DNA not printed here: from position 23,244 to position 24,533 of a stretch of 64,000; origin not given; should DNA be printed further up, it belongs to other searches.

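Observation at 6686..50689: Seven paralogs of an unnamed secreted family ending in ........, interleaved with the triads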

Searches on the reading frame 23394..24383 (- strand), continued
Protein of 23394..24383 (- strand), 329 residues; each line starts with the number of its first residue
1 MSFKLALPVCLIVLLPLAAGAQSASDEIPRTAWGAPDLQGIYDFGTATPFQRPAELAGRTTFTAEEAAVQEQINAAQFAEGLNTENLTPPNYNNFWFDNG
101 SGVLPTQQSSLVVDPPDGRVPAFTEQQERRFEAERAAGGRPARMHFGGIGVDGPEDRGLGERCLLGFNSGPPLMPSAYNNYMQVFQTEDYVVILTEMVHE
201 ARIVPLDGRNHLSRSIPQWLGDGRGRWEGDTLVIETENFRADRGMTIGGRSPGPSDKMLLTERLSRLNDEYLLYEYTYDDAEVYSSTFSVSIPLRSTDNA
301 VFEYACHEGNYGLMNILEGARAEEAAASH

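Call 86: search_protein_families(library=pfam, proteins=[L065:723-1853:-, L068:496-1410:-, L011:8971-10221:+, L005:10236-11237:+, L051:2026-2886:-, L049:3008-4222:+, L049:12155-13216:-], max_evalue=0.1)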
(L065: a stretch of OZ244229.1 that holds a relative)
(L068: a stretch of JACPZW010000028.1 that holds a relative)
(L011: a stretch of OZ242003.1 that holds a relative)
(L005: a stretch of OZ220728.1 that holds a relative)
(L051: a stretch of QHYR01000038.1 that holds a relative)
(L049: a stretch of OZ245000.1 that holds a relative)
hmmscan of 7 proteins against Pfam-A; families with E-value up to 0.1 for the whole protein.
L065:723-1853:- (376 aa): 0 families

L068:496-1410:- (304 aa): 0 families

L011:8971-10221:+ (416 aa): 2 families
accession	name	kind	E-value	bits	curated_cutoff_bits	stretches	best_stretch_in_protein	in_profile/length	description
PF13442.11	Cytochrome_CBB3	-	4.4e-13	49.8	27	1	69-137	3-68/68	Cytochrome C oxidase, cbb3-type, subunit III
PF00034.26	Cytochrom_C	-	0.0015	20.3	21.3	0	72-140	4-89/90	Cytochrome c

L005:10236-11237:+ (333 aa): 0 families

L051:2026-2886:- (286 aa): 1 family
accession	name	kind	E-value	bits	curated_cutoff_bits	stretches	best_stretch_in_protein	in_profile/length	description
PF11021.13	DUF2613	-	0.075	13.6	22.1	0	11-42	15-47/55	Protein of unknown function (DUF2613)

L049:3008-4222:+ (404 aa): 1 family
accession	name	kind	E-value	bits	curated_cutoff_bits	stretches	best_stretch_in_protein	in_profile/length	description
PF11954.13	DUF3471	-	6.5e-06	26.9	29.3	1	304-389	4-86/103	Domain of unknown function (DUF3471)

L049:12155-13216:- (353 aa): 0 families

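Call 89: find_homologous_proteins(query=L011:8971-10221:+, max_evalue=1e-10)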
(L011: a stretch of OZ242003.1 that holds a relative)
Query L011:8971-10221:+ (416 aa): 7504 proteins with E <= 1e-10 among 8000 candidates; the best 120 are listed.
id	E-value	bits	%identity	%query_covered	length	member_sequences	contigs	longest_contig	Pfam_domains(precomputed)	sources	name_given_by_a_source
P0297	2.4e-235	800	82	97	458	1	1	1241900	PF13442.12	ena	-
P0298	2.4e-234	797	87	90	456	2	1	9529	PF13442.12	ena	-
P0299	2.1e-233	794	85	90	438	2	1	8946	PF13442.12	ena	-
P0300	8.8e-233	791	85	94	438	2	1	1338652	PF13442.12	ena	-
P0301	5.4e-232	789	89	89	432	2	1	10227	PF13442.12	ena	-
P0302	1.7e-231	787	-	-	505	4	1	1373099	PF13442.12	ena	-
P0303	2.5e-231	787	89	91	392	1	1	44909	PF13442.12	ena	-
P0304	2.6e-231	787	87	89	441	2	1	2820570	PF13442.12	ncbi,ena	-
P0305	5.9e-230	782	80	100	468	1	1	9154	PF13442.12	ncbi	-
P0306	7.1e-230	782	89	90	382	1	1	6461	PF13442.12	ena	-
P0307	2.3e-229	780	81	98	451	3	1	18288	PF13442.12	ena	-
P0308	9.2e-229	778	85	90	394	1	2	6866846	PF13442.12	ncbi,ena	-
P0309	1.5e-228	778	88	89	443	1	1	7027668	PF13442.12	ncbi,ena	-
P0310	1.9e-227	774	87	92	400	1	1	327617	PF13442.12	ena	-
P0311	4.1e-224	763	83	92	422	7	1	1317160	PF13442.12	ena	-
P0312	1.5e-222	758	89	86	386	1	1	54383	PF13442.12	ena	-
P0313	7.2e-222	755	87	86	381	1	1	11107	PF13442.12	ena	-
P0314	1.3e-221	755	85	89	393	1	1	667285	PF13442.12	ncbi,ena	-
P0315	2.1e-221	754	83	91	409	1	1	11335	PF13442.12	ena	-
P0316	4.7e-221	753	87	89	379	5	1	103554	PF13442.12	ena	-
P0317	5.0e-221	753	88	90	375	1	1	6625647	PF13442.12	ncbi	-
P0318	1.4e-220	751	83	86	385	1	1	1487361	PF13442.12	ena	-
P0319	1.5e-220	751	79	100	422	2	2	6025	PF13442.12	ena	-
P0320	1.9e-218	744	84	93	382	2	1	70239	PF13442.12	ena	-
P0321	3.8e-218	743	84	92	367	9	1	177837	PF13442.12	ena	-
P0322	1.2e-217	742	85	88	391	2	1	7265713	PF13442.12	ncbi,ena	-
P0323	1.5e-216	738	79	95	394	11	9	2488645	PF13442.12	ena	-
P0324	2.9e-216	737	84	88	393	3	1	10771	PF13442.12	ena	-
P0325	4.9e-216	736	79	95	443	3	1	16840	PF13442.12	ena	-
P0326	1.3e-215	735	79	97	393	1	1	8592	PF13442.12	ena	-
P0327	1.4e-215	735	79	99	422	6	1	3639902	PF13442.12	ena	-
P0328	5.4e-215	733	79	95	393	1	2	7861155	PF13442.12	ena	-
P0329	6.4e-214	729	84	89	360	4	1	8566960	PF13442.12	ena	-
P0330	1.3e-213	728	83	89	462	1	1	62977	PF13442.12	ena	-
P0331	4.1e-213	727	78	95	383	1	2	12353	PF13442.12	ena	-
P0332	3.3e-212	724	82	90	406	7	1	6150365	PF13442.12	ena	-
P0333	9.2e-211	719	80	94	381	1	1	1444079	PF13442.12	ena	-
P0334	1.3e-210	718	84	87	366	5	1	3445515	PF13442.12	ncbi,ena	-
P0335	1.4e-210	718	-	-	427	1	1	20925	PF13442.12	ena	-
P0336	1.5e-210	718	80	94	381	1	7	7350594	PF13442.12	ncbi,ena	-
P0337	4.1e-210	717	77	90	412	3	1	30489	PF13442.12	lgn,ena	-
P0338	4.8e-210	717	80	94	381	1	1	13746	PF13442.12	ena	-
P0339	1.5e-209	715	78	94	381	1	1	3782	PF13442.12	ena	-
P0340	2.3e-209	714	80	94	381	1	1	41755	PF13442.12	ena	-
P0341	1.7e-208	711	81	88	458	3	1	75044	PF13442.12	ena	-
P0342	1.6e-207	708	82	84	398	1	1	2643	PF13442.12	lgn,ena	-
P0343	6.1e-207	706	78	89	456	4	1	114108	PF13442.12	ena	-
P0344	1.5e-205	702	81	84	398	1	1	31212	PF13442.12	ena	-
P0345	1.4e-204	698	80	84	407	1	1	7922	PF13442.12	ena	-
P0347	2.5e-200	684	81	90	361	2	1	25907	PF13442.12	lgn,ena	-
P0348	1.0e-192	659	74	97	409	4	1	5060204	PF13442.12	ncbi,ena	-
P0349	3.6e-192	658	78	83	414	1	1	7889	PF13442.12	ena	-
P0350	2.4e-185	635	76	85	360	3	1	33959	PF13442.12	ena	-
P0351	4.7e-184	631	71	88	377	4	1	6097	PF13442.12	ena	-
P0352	1.5e-183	629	72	90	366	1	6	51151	PF13442.12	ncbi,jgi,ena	-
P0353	1.7e-183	629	74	84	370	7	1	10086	PF13442.12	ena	-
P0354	3.3e-183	628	73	85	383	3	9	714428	PF13442.12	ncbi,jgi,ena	-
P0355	4.5e-183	628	73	85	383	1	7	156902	PF13442.12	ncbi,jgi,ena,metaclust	metaclust:\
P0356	2.9e-181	622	75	84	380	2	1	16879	PF13442.12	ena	-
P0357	6.0e-181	621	72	84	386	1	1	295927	PF13442.12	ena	-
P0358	1.0e-180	620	71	87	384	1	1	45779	PF13442.12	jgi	jgi:cytochrome c553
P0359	4.5e-180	618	72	85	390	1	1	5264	PF13442.12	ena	-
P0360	5.6e-180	617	72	84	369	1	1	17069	PF13442.12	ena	-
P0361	6.6e-180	617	73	85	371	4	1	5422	PF13442.12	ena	-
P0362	1.9e-179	616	72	84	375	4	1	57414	PF13442.12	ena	-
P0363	2.8e-179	615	74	86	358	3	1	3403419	PF13442.12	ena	-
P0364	3.8e-179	615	73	88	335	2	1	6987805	PF13442.12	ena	-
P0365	3.0e-178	612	72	88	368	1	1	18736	PF13442.12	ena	-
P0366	3.2e-178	612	71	84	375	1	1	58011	PF13442.12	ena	-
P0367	3.9e-178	611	74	85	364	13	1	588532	PF13442.12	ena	-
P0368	6.7e-178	611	70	88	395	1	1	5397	PF13442.12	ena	-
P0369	1.0e-177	610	73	85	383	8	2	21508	PF13442.12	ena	-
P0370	2.9e-177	608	73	84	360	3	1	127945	PF13442.12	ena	-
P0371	3.1e-177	608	71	88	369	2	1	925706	PF13442.12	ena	-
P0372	4.7e-177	608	73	85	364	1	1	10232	PF13442.12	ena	-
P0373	7.7e-177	607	70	89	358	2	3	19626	PF13442.12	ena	-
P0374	8.7e-177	607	70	89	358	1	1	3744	PF13442.12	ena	-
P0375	9.7e-177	607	75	85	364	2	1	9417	PF13442.12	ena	-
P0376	1.2e-176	606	70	89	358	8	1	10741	PF13442.12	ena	-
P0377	2.9e-176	605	72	85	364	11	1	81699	PF13442.12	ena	-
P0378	2.0e-175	602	70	88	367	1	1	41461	PF13442.12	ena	-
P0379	3.6e-175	602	74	84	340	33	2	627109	PF13442.12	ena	-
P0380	3.7e-175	602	69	88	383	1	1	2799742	PF13442.12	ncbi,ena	-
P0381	9.6e-175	600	71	90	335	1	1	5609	PF13442.12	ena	-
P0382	2.2e-174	599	74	84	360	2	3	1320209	PF13442.12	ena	-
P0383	1.7e-173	596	73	84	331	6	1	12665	PF13442.12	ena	-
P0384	2.0e-173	596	70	90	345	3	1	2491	PF13442.12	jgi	-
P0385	4.4e-173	595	72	85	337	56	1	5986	PF13442.12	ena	-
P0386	5.8e-173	594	69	89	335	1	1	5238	PF13442.12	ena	-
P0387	6.4e-173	594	71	90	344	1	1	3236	PF13442.12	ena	-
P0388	1.4e-172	593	71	86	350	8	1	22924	PF13442.12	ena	-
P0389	1.5e-172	593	72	85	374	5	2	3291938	PF13442.12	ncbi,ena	-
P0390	1.9e-172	593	72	84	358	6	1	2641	PF13442.12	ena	-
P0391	2.6e-172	592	71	87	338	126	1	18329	PF13442.12,PF00034.27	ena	-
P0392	3.7e-172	592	69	84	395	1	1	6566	PF13442.12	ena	-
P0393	3.8e-172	592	72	85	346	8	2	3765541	PF13442.12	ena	-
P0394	1.2e-171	590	70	89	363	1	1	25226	PF13442.12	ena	-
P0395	1.3e-171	590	71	90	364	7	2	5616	PF13442.12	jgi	jgi:cytochrome c5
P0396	1.6e-171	590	68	84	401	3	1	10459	PF13442.12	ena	-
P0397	1.7e-171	590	70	88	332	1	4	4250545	PF13442.12,PF00034.27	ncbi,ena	-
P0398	3.7e-171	588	65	96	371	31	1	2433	PF13442.12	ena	-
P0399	4.1e-171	588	72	84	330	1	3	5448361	PF13442.12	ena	-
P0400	8.9e-171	587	70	84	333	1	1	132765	PF13442.12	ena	-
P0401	1.0e-170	587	71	86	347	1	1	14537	PF13442.12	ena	-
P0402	2.3e-170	586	69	89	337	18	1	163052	PF13442.12,PF00034.27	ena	-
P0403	2.3e-170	586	70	87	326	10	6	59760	PF13442.12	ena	-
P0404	3.0e-170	585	70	87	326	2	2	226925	PF13442.12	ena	-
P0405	3.4e-170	585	70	84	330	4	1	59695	PF13442.12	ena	-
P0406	4.1e-170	585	70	88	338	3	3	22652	PF13442.12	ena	-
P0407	5.4e-170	585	70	87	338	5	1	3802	PF13442.12,PF00034.27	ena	-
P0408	6.0e-170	584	81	57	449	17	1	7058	PF13442.12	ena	-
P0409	9.6e-170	584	72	85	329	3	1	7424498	PF13442.12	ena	-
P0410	3.3e-169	582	72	84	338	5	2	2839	PF13442.12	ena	-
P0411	3.9e-169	582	69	91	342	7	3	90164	PF13442.12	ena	-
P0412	1.8e-168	580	72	84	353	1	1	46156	PF13442.12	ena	-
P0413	2.0e-168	579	70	85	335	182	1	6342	PF13442.12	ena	-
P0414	3.3e-168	579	69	88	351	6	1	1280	PF13442.12,PF00034.27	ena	-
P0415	4.9e-168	578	68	89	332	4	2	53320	PF13442.12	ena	-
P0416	5.0e-168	578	69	89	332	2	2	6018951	PF13442.12,PF00034.27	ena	-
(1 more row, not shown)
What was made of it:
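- The 120 best homologues of that protein all carry PF13442, are 326-505 aa long and share 65-91% identity (call 89).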

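Call 91: search_solved_structures(query=P0413, max_evalue=1, show_alignments=1)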
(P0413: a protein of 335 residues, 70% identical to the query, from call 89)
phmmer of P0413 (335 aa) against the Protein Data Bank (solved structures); distinct sequences matched with E-value up to 1: 21.
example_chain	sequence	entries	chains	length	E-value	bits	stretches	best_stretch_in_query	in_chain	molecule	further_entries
1dii_C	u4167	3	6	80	1.3e-05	27.8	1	27-100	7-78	P-CRESOL METHYLHYDROXYLASE | 4-cresol dehydrogenase [hydroxylating] cytochrome c subunit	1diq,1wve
3mk7_C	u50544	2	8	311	0.0002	23.9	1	21-98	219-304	Cytochrome c oxidase, cbb3-type, subunit P | Cbb3-type cytochrome c oxidase subunit CcoP1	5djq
7q21_C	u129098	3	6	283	0.00023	23.7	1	20-111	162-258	Cytochrome bc1 complex cytochrome c subunit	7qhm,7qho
9wcx_U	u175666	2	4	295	0.00052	22.5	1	29-131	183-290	Cytochrome bc1 complex cytochrome c subunit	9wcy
7rh5_O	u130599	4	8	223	0.0011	21.4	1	27-117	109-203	Cytochrome bc1 complex cytochrome c subunit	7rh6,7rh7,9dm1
6hwh_M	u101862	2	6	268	0.0018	20.8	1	27-117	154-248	Cytochrome bc1 complex cytochrome c subunit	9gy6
8ovc_O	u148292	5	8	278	0.002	20.6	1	27-117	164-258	Cytochrome bc1 complex cytochrome c subunit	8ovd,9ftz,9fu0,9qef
8yts_A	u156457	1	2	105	0.002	20.6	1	15-93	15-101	Cytochrome C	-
6adq_C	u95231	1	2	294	0.0021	20.5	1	27-117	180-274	Cytochrome bc1 complex cytochrome c subunit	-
4pw9_B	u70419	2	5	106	0.004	19.6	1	28-103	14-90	Putative cytochrome C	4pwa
7e1v_O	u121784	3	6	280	0.0046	19.4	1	29-116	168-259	Cytochrome bc1 complex cytochrome c subunit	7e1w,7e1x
8hcr_C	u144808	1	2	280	0.0046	19.4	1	29-116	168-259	Cytochrome bc1 complex cytochrome c subunit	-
8q1v_A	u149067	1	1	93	0.014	17.9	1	24-92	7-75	Putative lipoprotein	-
9g83_v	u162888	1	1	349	0.016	17.7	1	16-96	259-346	Cbb3-type cytochrome c oxidase subunit CcoP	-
2zon_G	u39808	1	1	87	0.033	16.6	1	21-92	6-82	cytochrome c551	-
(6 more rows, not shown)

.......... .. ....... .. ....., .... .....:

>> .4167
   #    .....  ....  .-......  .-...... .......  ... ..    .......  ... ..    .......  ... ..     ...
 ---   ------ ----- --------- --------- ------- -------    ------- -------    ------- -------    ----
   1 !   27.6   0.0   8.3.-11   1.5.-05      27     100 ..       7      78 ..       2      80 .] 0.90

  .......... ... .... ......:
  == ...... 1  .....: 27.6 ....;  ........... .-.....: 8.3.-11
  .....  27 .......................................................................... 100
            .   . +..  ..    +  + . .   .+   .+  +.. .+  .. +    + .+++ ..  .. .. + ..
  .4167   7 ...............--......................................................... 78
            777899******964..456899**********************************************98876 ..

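Call 92: find_encoding_contigs(protein=P0397, flank=8000, max_places=4)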
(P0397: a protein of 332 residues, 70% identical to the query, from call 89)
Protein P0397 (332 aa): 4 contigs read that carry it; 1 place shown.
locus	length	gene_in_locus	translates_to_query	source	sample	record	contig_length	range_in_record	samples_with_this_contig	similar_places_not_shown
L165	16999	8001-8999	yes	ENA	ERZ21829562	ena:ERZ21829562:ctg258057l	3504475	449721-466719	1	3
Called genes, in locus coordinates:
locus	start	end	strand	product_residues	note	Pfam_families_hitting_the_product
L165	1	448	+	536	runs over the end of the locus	PF00432:Prenyltrans (faint), PF07678:TED_complement (faint), PF13249:SQHop_cyclase_N, PF13243:SQHop_cyclase_C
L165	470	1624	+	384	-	PF00266:Aminotran_5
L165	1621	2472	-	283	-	PF00903:Glyoxalase, PF13669:Glyoxalase_4 (weak)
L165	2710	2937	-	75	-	-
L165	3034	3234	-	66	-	-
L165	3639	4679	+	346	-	-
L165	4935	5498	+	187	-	PF10604:Polyketide_cyc2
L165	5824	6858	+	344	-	-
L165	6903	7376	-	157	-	PF00034:Cytochrom_C (weak), PF13442:Cytochrome_CBB3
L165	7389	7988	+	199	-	-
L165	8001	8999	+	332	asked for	PF13442:Cytochrome_CBB3, PF00034:Cytochrom_C (faint)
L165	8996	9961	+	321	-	-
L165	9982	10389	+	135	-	PF19649:DUF6152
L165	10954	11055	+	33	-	-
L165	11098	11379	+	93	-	-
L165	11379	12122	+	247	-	-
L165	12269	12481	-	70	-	-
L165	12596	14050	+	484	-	PF16217:M64_N, PF09471:Peptidase_M64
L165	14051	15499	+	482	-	PF01565:FAD_binding_4, PF02913:FAD-oxidase_C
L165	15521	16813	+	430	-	PF01565:FAD_binding_4, PF02913:FAD-oxidase_C (faint)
